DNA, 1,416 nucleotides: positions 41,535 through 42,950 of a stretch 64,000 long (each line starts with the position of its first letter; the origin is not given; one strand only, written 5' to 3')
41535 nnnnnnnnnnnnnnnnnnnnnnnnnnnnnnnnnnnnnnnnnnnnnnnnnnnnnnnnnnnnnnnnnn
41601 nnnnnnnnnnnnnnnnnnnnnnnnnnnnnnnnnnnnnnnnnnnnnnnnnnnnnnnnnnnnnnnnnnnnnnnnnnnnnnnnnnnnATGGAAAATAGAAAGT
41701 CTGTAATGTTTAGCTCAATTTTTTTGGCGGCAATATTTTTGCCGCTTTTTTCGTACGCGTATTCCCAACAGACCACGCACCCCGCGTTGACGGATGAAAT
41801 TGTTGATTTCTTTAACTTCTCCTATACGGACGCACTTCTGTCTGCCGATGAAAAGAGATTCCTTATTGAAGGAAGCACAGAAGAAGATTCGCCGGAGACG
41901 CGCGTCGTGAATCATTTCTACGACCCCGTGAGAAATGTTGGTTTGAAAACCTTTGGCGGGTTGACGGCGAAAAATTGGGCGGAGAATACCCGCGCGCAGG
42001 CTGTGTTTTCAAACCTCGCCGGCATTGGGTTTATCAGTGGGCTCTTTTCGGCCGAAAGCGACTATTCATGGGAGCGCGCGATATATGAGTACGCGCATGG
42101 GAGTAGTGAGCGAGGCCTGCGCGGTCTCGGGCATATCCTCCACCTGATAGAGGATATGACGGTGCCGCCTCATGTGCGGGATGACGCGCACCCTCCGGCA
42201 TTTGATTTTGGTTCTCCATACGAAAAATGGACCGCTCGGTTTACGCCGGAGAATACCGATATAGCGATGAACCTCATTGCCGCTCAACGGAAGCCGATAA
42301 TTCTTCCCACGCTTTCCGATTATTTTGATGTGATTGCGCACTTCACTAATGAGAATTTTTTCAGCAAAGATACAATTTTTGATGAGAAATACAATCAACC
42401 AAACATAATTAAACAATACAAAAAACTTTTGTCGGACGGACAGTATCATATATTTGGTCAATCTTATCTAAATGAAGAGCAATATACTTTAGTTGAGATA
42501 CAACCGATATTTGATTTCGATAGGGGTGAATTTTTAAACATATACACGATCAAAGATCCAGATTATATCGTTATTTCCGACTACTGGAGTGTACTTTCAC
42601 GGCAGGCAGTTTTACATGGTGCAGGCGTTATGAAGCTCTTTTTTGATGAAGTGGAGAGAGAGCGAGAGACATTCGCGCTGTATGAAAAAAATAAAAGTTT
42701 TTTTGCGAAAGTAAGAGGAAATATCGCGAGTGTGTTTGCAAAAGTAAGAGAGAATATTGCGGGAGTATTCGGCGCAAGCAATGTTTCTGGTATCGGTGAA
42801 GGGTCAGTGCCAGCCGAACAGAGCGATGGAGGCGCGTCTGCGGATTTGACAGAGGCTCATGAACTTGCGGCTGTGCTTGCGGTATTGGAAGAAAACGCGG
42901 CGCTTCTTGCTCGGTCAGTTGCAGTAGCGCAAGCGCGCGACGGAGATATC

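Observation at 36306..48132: Surface/host-interaction locus: PG-binding giant repeat protein, TPR proteins, the PLC-LTD giant, and a Wzy_C-TPR fusion (possible O-glycosylation of Ser/Thr-rich surface proteins)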

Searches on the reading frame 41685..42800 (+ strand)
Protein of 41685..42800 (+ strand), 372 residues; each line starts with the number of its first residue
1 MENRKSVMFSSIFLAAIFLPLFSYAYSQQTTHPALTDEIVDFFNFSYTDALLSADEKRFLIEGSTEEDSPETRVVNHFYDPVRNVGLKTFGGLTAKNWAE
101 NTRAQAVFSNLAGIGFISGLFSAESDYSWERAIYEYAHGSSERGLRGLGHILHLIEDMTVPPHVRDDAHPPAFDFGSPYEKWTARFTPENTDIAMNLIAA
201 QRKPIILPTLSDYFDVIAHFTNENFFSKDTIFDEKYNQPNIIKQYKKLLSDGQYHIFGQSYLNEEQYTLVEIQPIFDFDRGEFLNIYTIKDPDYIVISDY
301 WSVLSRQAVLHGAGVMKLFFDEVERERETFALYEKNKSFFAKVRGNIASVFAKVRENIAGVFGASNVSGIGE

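Call 39: search_solved_structures(query=window:41685-42800:+, max_evalue=10, show_alignments=2)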
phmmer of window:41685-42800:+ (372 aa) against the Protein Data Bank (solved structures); distinct sequences matched with E-value up to 10: 1.
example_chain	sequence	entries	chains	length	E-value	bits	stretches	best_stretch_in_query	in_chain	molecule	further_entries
5hst_A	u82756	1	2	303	0.92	11.8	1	263-320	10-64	Polyketide synthase type I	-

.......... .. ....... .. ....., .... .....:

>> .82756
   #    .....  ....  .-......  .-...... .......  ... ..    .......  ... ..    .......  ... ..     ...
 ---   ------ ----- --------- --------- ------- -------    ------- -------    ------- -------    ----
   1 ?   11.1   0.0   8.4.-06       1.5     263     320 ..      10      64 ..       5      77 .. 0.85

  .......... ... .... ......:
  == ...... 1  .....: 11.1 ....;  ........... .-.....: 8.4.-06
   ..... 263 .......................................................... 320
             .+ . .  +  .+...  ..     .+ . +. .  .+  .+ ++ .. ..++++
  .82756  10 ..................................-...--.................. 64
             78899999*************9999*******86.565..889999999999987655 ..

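Call 67: search_protein_families(library=pfam, proteins=[window:41685-42704:+], max_evalue=10)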
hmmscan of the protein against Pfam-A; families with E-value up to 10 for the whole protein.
window:41685-42704:+ (340 aa): 0 families

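Call 71: search_solved_structures(query=A3, max_evalue=10, show_alignments=2)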
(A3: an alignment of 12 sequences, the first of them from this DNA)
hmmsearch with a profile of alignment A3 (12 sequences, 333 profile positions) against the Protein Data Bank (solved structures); distinct sequences matched with E-value up to 10: 6.
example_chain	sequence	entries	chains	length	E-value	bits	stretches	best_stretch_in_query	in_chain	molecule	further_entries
8cqm_A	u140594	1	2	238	0.046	16.2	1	121-194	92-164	Phospholipase C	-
2fgn_A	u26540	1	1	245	0.062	15.7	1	128-181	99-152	Phospholipase C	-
9ilk_A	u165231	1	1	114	0.062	15.7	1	208-273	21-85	Transcriptional regulator SarA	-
9ill_A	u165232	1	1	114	0.066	15.6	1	208-272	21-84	Transcriptional regulator SarA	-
2fnp_A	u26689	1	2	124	0.079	15.4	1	208-272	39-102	Staphylococcal accessory regulator A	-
2frh_A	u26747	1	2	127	0.091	15.2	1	208-272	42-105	Staphylococcal accessory regulator A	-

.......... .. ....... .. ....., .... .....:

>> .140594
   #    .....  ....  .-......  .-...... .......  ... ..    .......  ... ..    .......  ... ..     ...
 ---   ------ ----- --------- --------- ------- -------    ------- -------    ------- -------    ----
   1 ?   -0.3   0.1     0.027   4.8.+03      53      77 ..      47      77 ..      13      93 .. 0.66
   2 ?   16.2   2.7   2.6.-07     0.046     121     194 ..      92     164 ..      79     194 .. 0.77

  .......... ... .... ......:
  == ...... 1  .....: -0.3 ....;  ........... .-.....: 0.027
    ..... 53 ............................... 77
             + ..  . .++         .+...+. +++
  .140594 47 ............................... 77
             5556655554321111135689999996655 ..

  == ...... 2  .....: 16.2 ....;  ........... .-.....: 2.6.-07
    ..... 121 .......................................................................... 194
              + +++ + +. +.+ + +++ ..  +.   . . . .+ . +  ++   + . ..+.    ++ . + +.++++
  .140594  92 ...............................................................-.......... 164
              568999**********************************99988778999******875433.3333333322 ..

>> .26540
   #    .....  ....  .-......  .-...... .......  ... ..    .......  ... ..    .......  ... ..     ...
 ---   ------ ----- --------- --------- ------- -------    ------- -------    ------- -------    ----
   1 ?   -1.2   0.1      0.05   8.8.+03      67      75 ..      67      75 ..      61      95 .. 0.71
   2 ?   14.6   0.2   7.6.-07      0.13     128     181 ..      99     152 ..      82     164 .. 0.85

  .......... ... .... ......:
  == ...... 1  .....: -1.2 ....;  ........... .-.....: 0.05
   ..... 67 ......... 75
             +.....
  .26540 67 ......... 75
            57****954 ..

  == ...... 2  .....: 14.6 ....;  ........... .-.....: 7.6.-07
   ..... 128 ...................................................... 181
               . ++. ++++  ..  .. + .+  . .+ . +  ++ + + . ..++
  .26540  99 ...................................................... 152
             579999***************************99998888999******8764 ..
